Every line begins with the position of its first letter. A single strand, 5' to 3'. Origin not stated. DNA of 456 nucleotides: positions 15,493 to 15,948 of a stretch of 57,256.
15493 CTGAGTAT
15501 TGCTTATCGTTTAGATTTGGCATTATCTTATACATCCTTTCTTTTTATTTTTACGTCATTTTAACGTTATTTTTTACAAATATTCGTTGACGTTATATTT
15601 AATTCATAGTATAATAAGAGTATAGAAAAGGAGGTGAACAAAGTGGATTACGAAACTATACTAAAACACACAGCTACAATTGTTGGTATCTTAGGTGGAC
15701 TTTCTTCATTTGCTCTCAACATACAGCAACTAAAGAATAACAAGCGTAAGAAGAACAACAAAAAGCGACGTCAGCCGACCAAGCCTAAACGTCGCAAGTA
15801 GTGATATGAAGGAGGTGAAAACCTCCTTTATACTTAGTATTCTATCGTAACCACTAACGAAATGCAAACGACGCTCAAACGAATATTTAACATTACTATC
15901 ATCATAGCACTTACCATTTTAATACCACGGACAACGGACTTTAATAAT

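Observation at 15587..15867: Cassette A: unannotated 52-aa Hol-Tox/TxpA-like peptide gene facing a predicted ~75-nt antisense RNA (candidate type I toxin-antitoxin)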

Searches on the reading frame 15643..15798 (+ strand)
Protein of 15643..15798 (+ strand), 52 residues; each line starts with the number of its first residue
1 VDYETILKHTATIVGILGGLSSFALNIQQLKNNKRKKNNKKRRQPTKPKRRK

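Call 10: search_protein_families(library=pfam, max_evalue=10, proteins=[window:15643-15798:+])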
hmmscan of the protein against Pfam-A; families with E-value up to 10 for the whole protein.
seq(52 aa): 2 families
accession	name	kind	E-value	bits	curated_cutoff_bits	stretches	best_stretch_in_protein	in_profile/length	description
PF23670.1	PIGBOS1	-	0.0016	19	27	1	11-50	13-52/54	PIGBOS1-like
PF06455.17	NADH5_C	-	0.23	11.5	28.2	1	5-38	62-95/181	NADH dehydrogenase subunit 5 C-terminus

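Call 11: search_protein_families(library=phrogs, max_evalue=10, proteins=[window:15643-15798:+])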
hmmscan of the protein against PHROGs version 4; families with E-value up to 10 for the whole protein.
seq(52 aa): 2 families
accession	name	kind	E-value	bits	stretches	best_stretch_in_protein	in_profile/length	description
phrog_20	-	lysis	0.04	14.7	1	11-50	62-102/151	holin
phrog_30473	-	unknown function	0.22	12.8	1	8-29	4-25/107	-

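Call 12: search_dna_similar(query=window:15643-15798:+, collection=phages, mode=protein, max_evalue=10, max_rows=30)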
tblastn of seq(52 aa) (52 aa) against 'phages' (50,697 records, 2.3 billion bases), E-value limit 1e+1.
No match.

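Call 15: find_homologous_proteins(query=window:15643-15798:+, max_evalue=10)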
Query seq(52 aa) (52 aa): 3 proteins with E <= 10 among 9 candidates.
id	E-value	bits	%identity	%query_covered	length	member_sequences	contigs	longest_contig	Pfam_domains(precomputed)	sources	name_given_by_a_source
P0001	3.0e-25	103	98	100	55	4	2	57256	-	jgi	-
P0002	3.6e-19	84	79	100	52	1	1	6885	-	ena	-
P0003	1.1e-17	80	94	60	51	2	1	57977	-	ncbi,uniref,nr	ncbi:hypothetical protein [Lysinibacillus capsici]|uniref:hypothetical protein n=1 Tax=Lysinibacillu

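Call 17: find_encoding_contigs(protein=P0003, flank=3000)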
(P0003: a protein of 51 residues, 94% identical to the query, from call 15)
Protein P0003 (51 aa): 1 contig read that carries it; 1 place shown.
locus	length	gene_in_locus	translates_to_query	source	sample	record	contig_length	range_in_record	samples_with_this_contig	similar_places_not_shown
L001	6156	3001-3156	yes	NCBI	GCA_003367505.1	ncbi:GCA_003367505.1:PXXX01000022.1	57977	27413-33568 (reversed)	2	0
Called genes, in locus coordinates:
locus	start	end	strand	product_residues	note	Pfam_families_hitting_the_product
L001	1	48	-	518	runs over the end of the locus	PF05133:SPP1_portal (weak)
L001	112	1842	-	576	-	PF17289:Terminase_6C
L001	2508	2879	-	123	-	PF13022:HTH_Tnp_1_2, PF01527:HTH_Tnp_1 (faint)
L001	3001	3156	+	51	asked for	-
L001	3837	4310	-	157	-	PF13730:HTH_36 (weak)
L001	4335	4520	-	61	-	PF18903:DUF5659 (weak)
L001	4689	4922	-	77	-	-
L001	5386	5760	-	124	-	-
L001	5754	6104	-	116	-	PF04545:Sigma70_r4 (weak)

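Call 18: find_encoding_contigs(protein=P0002, flank=3000)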
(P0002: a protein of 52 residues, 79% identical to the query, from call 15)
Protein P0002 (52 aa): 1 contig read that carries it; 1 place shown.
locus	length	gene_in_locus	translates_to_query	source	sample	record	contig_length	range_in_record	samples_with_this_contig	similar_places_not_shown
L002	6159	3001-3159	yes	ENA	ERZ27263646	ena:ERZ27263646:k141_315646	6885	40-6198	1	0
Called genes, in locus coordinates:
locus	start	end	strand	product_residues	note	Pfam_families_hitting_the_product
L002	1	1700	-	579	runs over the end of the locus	?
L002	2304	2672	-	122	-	PF13022:HTH_Tnp_1_2, PF13384:HTH_23 (weak)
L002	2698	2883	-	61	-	-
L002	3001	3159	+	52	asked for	-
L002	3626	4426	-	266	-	PF13545:HTH_Crp_2 (faint), PF24034:DUF7343 (weak)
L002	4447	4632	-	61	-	-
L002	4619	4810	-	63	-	-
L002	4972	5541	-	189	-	-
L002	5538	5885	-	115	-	PF04545:Sigma70_r4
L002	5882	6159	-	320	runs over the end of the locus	?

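Call 24: find_related_loci(query=A1, collection=viral_contigs, flank=3000)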
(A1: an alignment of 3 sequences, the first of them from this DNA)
Query A1 (52 aa) in viral_contigs; peptide patterns used: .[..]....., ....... (x = any residue, [..] = any of these).
599 stretches matched a pattern (row limit reached: there are more); 2 encode a relative of the query (tblastn E <= 1e-3); 2 distinct loci.
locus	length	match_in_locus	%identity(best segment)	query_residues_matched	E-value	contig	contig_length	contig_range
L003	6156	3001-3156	75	1-52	7e-17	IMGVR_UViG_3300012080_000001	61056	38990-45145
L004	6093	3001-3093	90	1-31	6e-16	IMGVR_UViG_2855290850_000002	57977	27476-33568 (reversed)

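Call 28: find_related_loci(query=A3, collection=genome_contigs, flank=3000)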
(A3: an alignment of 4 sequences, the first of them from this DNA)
Query A3 (52 aa) in genome_contigs; peptide patterns used: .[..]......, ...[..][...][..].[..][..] (x = any residue, [..] = any of these).
206 stretches matched a pattern; 2 encode a relative of the query (tblastn E <= 1e-3); 2 distinct loci.
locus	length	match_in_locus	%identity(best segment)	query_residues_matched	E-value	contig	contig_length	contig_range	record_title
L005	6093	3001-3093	90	1-31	6e-16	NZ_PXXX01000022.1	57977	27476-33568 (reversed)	Lysinibacillus capsici strain PB300 contig_22, whole genome shotgun sequence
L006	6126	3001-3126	61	1-46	1e-14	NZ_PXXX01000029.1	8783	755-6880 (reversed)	Lysinibacillus capsici strain PB300 contig_29, whole genome shotgun sequence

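Call 29: find_related_loci(query=A3, collection=metagenome_contigs, flank=3000)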
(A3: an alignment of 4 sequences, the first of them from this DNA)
Query A3 (52 aa) in metagenome_contigs; peptide patterns used: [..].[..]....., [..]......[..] (x = any residue, [..] = any of these).
600 stretches matched a pattern (row limit reached: there are more); 1 encode a relative of the query (tblastn E <= 1e-3); 1 distinct loci.
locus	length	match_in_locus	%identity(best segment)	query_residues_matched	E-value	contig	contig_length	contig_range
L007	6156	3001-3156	75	1-52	3e-17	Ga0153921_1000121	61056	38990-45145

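Call 32: search_protein_representatives(alignment_id=A1)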
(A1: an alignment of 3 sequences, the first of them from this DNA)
Query: 3 sequences, 52 profile positions. Proteins with E-value up to 0.001 (for the whole library): 11; up to 1e-10: 4; up to 1e-30: 0. The best 11 are listed.
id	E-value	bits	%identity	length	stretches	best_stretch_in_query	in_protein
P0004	9.7e-19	83.1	-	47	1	1-51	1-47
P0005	2.1e-14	69.3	-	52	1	1-52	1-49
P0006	4.6e-14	68.2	-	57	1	1-52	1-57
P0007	3.2e-11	59.1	-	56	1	3-52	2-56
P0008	1.4e-06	44.2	-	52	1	4-52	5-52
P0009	5.6e-05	39.1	-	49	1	1-52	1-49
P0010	9.7e-05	38.3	-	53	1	1-51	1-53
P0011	1.3e-04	37.9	-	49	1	1-52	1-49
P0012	2.4e-04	37.0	-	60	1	1-52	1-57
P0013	4.1e-04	36.3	-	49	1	4-51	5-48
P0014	6.6e-04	35.6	-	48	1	1-51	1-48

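Call 33: search_protein_families(library=ncbifam, max_evalue=10, proteins=[window:15643-15798:+])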
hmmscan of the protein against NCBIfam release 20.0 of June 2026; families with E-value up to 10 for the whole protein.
seq(52 aa): 1 family
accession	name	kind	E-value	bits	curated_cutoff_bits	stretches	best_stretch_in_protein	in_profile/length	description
NF038235.1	retron_Ec48_2TM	equivalog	0.042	13.4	65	1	5-38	63-96/219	retron Ec48 family effector membrane protein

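Call 36: find_encoding_contigs(protein=P0005, flank=2500, max_places=3)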
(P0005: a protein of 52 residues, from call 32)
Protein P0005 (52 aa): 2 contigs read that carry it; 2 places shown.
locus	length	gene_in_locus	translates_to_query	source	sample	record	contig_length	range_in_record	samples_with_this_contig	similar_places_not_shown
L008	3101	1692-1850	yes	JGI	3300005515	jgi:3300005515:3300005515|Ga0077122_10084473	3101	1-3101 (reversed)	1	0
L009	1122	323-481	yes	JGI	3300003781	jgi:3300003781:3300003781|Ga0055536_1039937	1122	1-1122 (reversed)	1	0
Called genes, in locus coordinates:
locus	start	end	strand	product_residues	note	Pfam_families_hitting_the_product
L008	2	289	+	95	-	?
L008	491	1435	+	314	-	-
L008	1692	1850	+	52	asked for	-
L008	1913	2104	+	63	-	-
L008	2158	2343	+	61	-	-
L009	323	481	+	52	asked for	-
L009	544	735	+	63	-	-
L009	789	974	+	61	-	-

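Call 37: find_encoding_contigs(protein=P0006, flank=2500, max_places=3)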
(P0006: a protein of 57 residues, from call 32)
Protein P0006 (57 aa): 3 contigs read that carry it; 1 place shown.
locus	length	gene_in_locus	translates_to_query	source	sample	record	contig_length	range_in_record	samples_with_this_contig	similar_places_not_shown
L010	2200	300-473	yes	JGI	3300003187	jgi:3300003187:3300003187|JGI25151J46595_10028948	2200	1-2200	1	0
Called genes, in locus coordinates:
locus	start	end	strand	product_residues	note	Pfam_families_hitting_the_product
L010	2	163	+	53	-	?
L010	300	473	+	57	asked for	-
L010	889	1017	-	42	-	-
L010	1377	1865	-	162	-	PF13730:HTH_36 (faint)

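Call 41: find_encoding_contigs(protein=P0007, flank=2500, max_places=2)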
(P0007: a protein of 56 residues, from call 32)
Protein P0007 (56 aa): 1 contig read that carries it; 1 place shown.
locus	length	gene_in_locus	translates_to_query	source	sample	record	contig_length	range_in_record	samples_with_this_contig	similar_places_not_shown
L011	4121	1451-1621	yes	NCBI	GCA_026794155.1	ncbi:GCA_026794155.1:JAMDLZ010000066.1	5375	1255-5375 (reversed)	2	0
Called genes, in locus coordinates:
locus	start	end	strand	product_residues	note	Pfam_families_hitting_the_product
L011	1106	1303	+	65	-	-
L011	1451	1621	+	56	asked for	-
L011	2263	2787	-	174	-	PF13411:MerR_1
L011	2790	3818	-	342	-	-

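Call 42: find_encoding_contigs(protein=P0008, flank=2500, max_places=2)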
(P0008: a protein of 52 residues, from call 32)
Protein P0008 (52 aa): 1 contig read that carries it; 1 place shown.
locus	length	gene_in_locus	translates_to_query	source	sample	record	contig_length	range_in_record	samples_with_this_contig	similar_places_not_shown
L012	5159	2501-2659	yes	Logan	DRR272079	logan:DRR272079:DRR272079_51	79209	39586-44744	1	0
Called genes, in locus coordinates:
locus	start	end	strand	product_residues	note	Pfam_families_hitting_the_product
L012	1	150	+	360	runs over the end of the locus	PF04245:NA37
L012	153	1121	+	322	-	PF04607:RelA_SpoT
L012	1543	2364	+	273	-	PF13676:TIR_2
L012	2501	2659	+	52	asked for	-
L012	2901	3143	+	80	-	-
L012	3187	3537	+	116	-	-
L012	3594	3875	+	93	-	-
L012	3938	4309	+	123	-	PF01844:HNH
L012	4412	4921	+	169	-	PF05119:Terminase_4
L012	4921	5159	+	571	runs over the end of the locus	PF03354:TerL_ATPase, PF20441:TerL_nuclease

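Call 43: find_encoding_contigs(protein=P0009, flank=2500, max_places=2)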
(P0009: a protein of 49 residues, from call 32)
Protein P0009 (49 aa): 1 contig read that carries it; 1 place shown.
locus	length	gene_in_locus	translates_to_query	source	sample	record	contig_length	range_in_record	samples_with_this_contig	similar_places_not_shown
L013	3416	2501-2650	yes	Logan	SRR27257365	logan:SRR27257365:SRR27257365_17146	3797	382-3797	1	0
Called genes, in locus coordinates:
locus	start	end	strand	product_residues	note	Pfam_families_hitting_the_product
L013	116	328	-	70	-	-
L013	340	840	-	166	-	PF08281:Sigma70_r4_2, PF04545:Sigma70_r4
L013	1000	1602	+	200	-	PF11579:DUF3238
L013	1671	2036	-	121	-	-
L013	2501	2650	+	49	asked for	-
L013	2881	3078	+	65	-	-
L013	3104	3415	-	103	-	?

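Call 45: find_encoding_contigs(protein=P0010, flank=2500, max_places=2)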
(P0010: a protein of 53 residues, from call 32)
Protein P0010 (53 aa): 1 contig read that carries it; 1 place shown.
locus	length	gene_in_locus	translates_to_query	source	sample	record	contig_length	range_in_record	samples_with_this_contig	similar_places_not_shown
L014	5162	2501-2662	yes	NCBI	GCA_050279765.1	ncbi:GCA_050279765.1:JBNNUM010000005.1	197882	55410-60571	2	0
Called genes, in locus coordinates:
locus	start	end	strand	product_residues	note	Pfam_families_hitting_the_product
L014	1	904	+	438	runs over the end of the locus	PF01580:FtsK_SpoIIIE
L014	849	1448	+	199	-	PF13814:Replic_Relax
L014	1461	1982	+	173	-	-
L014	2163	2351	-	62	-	-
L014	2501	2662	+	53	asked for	-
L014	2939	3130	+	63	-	-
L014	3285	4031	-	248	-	PF01510:Amidase_2, PF19087:DUF5776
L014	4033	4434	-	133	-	PF05105:Phage_holin_4_1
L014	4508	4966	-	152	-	-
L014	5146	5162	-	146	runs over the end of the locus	PF00431:CUB (weak)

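Call 46: find_encoding_contigs(protein=P0012, flank=2500, max_places=2)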
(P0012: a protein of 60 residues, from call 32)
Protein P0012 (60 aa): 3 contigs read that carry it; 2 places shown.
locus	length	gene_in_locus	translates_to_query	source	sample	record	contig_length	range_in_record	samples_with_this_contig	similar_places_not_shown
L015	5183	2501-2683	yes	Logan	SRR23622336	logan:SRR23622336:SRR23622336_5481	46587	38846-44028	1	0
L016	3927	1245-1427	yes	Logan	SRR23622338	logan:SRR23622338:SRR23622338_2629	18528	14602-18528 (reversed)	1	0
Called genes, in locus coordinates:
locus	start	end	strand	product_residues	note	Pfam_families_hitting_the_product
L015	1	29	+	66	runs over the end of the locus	-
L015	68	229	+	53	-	-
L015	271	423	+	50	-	-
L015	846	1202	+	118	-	-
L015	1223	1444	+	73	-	-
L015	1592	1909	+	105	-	-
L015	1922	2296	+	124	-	-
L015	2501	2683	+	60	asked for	-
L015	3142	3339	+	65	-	-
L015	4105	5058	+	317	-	-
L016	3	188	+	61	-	?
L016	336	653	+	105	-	-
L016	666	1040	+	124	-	-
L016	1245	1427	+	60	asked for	-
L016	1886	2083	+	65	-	-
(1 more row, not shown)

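Call 47: find_encoding_contigs(protein=P0013, flank=2500, max_places=2)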
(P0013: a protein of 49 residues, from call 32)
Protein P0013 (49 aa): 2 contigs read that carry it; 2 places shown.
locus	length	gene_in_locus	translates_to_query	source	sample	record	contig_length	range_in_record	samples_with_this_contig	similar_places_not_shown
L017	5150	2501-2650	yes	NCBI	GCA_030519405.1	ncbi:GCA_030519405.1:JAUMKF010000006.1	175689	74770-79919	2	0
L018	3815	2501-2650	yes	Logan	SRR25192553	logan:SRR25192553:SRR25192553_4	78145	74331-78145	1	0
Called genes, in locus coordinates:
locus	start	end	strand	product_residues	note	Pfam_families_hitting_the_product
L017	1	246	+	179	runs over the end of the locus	PF02732:ERCC4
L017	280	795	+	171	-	PF18894:PhageMetallopep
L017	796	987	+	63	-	-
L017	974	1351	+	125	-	PF09643:YopX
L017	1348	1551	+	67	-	-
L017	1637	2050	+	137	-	-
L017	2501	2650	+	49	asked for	-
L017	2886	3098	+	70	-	-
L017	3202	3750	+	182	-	-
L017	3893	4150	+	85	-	-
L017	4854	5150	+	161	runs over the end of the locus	PF05119:Terminase_4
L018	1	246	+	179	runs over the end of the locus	PF02732:ERCC4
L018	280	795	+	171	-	PF18894:PhageMetallopep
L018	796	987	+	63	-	-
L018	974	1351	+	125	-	PF09643:YopX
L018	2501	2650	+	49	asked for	-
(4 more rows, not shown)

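Call 48: find_encoding_contigs(protein=P0014, flank=2500, max_places=2)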
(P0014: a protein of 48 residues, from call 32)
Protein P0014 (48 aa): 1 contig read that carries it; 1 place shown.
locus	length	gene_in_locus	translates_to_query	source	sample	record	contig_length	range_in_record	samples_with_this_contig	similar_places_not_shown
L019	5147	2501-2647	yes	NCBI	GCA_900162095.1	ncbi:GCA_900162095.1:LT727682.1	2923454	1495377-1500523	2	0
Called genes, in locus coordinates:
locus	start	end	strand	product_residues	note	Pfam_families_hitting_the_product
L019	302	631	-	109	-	-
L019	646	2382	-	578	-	PF04740:LXG, PF15542:Ntox50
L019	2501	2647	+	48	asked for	-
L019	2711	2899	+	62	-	-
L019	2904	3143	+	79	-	PF12728:HTH_17 (faint)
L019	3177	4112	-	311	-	PF01520:Amidase_3, PF01476:LysM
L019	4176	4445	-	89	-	PF04531:Phage_holin_1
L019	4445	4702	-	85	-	-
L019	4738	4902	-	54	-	-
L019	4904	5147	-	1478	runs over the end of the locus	PF26674:Prophage_tail_N2, PF06605:Prophage_tail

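Call 87: search_protein_families(library=pfam, alignment_id=A4, max_evalue=0.01)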
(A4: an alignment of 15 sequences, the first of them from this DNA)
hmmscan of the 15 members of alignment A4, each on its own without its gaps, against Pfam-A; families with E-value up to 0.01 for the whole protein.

A. member 1, seq(52 aa): 1 family
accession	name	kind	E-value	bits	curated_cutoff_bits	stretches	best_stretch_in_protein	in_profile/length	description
PF23670.1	PIGBOS1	-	0.0016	19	27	1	11-50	13-52/54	PIGBOS1-like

B. families by the number of members that match (of 15 scanned): 1 family
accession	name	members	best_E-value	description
PF23670.1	PIGBOS1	2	0.0014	PIGBOS1-like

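Call 104: search_protein_families(library=padloc, max_evalue=0.1, proteins=[window:15643-15798:+])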
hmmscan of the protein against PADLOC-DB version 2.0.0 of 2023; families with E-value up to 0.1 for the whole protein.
seq(52 aa): 0 families

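Call 107: search_dna_similar(query=window:15643-15798:+, collection=plasmids, mode=protein, max_evalue=1, max_rows=20)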
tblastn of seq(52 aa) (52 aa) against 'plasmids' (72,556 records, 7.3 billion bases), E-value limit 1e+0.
No match.
